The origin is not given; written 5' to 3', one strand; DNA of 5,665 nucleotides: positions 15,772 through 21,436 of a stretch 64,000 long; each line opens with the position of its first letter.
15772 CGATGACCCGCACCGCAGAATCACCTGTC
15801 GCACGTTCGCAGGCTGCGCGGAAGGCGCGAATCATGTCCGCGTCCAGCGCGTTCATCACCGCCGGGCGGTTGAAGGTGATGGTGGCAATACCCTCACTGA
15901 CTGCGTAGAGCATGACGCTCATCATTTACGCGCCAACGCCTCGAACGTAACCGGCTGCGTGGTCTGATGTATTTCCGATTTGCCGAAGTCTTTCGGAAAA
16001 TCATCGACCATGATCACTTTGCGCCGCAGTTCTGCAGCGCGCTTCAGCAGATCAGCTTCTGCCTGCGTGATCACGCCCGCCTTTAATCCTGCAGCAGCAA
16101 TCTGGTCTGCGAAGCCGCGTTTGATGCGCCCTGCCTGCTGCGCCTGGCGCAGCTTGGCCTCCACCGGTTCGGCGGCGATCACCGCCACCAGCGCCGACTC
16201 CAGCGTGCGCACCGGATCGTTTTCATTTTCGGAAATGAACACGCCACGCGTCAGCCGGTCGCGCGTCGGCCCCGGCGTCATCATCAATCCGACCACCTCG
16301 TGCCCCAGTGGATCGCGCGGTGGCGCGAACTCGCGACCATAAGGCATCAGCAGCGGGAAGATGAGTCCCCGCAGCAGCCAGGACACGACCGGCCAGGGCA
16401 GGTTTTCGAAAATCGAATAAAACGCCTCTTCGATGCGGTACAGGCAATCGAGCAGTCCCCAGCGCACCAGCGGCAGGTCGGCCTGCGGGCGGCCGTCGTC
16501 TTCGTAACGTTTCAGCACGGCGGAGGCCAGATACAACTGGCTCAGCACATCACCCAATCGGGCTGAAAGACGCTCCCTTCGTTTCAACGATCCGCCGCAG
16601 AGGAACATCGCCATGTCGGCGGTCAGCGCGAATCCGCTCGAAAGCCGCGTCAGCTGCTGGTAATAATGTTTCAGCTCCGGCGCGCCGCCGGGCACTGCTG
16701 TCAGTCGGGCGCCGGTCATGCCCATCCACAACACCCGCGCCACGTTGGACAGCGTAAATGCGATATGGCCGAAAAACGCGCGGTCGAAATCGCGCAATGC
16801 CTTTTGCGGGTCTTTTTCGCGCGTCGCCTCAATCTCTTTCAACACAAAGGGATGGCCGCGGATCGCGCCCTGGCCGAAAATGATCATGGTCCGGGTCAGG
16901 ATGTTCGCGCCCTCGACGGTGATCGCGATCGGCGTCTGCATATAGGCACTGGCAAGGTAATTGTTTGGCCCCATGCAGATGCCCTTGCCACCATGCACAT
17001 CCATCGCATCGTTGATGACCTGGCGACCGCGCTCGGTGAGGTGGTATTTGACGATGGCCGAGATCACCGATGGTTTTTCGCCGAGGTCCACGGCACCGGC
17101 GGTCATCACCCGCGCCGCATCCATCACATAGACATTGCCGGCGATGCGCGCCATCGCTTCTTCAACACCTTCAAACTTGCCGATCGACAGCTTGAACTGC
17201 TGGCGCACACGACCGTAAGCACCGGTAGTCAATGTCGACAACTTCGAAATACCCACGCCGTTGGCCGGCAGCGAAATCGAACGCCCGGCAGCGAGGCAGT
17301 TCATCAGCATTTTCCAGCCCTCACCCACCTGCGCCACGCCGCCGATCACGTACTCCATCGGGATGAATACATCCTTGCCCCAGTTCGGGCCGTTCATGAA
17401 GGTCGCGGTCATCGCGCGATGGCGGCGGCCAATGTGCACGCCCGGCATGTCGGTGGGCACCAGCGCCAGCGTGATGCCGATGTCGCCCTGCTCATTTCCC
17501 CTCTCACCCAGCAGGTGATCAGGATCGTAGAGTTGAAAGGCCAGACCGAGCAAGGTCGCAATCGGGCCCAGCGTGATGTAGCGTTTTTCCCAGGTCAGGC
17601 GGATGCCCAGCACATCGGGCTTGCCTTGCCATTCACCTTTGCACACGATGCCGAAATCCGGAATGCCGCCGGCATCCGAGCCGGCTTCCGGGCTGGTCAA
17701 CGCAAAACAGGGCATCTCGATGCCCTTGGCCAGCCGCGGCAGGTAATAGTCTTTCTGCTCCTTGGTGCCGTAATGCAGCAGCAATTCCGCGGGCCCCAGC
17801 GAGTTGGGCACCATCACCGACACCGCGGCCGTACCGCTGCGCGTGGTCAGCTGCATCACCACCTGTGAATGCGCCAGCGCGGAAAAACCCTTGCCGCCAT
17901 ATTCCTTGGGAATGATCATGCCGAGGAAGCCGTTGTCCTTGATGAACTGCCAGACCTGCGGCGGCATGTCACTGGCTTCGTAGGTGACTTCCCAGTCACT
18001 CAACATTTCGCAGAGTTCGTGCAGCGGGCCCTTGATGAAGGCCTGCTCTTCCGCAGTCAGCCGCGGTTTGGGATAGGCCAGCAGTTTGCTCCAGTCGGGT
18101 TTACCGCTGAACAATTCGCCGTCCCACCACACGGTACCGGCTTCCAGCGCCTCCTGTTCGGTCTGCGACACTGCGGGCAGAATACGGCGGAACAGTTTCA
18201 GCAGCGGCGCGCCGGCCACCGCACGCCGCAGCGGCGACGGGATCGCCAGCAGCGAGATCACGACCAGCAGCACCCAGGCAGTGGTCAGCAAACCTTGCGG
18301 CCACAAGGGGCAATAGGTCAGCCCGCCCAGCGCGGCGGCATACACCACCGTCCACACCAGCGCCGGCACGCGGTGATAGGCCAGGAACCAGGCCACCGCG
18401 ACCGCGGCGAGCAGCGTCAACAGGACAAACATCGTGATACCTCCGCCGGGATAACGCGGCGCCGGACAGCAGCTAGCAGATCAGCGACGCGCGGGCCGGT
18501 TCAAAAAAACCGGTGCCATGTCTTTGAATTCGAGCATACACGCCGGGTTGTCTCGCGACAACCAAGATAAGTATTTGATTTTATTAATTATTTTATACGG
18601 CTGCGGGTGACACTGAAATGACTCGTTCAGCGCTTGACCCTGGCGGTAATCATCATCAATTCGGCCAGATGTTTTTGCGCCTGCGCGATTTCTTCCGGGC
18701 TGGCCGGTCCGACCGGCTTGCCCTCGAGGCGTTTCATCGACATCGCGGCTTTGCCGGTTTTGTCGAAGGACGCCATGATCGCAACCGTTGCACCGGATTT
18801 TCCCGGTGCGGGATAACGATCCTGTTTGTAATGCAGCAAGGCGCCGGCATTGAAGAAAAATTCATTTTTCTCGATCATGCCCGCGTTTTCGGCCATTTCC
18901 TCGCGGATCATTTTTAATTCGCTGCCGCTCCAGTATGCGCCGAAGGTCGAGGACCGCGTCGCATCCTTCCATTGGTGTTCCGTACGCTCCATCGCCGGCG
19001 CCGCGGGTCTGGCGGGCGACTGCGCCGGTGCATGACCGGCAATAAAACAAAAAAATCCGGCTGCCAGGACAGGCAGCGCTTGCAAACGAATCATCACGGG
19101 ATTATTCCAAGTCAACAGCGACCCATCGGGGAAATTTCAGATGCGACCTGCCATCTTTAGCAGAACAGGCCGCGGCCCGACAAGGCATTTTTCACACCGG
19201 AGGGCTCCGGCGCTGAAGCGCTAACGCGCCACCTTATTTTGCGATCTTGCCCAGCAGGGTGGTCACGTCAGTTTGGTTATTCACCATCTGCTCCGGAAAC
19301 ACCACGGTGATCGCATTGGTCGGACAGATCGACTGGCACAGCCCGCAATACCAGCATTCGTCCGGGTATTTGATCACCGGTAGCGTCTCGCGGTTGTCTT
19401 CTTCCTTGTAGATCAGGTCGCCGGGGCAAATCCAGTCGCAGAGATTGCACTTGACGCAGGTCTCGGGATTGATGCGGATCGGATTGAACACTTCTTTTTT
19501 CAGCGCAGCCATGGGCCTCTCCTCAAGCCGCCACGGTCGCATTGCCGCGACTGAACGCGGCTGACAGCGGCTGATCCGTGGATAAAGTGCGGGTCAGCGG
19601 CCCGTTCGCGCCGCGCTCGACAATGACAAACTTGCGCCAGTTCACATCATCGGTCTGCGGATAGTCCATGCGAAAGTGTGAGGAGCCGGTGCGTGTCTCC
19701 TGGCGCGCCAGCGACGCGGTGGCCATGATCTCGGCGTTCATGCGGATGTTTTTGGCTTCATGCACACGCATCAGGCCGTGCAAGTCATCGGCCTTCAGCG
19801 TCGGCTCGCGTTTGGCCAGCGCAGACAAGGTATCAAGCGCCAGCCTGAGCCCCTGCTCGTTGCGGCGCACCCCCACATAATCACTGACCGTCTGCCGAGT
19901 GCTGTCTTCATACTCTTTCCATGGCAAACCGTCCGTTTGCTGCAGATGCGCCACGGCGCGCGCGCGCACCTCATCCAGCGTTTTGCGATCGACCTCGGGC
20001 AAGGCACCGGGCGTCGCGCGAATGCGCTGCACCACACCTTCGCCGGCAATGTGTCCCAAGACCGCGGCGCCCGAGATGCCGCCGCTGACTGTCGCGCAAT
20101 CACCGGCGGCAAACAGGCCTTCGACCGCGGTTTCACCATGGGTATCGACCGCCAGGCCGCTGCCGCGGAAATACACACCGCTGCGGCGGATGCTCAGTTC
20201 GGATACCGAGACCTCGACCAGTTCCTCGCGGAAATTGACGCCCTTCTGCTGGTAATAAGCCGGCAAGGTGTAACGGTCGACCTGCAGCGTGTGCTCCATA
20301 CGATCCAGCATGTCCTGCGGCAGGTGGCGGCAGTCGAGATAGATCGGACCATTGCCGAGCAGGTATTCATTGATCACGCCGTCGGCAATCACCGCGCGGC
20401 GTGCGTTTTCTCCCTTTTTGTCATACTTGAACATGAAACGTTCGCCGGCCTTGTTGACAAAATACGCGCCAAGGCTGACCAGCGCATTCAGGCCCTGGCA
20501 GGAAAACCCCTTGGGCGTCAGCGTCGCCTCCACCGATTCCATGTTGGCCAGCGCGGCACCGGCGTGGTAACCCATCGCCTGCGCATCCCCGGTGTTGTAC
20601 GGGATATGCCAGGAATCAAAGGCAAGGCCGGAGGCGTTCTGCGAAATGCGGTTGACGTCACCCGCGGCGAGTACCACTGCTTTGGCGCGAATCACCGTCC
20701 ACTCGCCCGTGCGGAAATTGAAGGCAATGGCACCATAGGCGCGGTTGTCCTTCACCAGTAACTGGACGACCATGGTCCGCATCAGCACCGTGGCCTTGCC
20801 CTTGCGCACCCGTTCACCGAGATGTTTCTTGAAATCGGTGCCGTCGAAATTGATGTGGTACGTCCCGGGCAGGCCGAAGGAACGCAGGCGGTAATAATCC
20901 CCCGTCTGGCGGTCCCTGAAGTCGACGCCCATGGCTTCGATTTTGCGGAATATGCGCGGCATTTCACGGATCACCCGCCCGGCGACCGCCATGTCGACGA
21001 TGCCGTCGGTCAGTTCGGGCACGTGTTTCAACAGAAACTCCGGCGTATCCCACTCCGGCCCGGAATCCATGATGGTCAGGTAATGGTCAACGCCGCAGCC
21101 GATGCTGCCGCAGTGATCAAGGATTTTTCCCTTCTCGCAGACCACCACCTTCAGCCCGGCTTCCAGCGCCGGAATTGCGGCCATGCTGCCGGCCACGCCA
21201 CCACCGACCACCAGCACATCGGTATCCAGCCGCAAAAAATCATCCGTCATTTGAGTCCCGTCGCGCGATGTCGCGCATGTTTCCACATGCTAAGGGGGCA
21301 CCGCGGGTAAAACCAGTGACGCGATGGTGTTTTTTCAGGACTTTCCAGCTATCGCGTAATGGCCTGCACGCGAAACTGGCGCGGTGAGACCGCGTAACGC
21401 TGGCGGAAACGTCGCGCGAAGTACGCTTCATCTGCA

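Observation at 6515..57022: Dispersed AT-rich 20-nt core matching the IHF consensus: five near-identical copies plus one diverged copy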

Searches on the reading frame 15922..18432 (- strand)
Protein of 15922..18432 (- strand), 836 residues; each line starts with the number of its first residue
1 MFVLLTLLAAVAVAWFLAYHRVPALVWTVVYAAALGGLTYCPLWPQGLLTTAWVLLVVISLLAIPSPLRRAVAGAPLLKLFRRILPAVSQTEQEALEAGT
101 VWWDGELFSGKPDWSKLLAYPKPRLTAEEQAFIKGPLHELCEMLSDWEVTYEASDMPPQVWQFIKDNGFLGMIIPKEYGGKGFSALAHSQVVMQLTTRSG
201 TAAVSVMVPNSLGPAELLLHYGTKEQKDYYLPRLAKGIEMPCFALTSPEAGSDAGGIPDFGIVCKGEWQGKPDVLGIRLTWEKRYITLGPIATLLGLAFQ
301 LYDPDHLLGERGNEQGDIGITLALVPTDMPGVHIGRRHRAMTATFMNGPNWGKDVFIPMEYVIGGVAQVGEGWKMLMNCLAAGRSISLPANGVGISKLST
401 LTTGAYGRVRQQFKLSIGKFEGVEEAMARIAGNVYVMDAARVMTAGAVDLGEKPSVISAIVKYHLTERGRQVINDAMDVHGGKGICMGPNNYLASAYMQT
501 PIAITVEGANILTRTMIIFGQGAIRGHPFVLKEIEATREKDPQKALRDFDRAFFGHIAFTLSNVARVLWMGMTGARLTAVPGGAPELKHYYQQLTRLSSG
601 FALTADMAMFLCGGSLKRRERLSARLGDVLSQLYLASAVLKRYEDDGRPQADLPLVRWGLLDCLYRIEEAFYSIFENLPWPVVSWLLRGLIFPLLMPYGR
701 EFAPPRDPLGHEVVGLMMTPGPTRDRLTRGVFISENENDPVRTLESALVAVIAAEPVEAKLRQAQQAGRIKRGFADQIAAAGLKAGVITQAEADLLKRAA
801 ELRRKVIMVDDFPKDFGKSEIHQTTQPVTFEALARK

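Call 22: search_protein_families(library=pfam, proteins=[window:15922-18432:-])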
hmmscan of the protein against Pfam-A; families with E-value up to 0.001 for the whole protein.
window:15922-18432:- (836 aa): 4 families
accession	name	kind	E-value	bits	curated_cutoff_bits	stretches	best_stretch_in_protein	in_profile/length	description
PF09317.16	ACDH_C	-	1.9e-110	369.4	25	1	524-812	1-284/284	Acyl-CoA dehydrogenase, C-terminal, bacterial type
PF02771.21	Acyl-CoA_dh_N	-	3.9e-20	72.8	22.9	1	146-237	25-112/113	Acyl-CoA dehydrogenase, N-terminal domain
PF00441.29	Acyl-CoA_dh_1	-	5e-15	56.4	22.4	1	370-517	1-145/150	Acyl-CoA dehydrogenase, C-terminal domain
PF02770.24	Acyl-CoA_dh_M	-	6e-08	33.2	33.3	1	242-341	1-82/97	Acyl-CoA dehydrogenase, middle domain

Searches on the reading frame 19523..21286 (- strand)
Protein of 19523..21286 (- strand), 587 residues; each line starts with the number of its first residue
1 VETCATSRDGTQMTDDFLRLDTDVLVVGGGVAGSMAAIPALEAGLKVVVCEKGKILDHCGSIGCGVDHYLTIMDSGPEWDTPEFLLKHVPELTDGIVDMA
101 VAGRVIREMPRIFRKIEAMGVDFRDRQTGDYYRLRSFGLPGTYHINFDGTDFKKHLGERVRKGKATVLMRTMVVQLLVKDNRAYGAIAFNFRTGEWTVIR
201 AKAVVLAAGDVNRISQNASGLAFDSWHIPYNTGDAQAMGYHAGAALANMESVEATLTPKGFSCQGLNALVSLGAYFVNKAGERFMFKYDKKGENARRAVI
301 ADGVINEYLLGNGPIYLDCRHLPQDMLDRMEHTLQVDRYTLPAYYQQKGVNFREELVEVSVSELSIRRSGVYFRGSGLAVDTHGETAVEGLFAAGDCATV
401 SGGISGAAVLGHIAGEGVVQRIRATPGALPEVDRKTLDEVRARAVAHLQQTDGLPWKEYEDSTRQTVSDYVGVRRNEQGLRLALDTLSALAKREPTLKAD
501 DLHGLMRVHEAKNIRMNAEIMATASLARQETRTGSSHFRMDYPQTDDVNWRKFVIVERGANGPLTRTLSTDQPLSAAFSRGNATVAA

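Call 23: search_protein_families(library=pfam, proteins=[window:19523-21286:-])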
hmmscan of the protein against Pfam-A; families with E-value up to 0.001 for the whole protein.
window:19523-21286:- (587 aa): 7 families
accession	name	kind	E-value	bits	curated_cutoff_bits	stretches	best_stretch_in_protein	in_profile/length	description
PF00890.30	FAD_binding_2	-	9e-37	127.7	20.4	1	23-407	1-406/414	FAD binding domain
PF02910.25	Succ_DH_flav_C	-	5.9e-15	55.8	20.8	1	464-557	5-101/130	Fumarate reductase flavoprotein C-term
PF07992.20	Pyr_redox_2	-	1.6e-11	44.6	26.1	2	23-54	2-33/291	Pyridine nucleotide-disulphide oxidoreductase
PF12831.13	FAD_oxidored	-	7.1e-10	39.2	27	1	23-210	1-146/416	FAD dependent oxidoreductase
PF01266.30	DAO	-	1.5e-05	25.2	27.9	1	23-71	1-50/353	FAD dependent oxidoreductase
PF01134.28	GIDA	-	2.6e-05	23.9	22.1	0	23-64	1-40/391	Glucose inhibited division protein A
PF03486.20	HI0933_like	-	0.00039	20.4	50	1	23-55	2-34/244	HI0933-like protein Rossmann domain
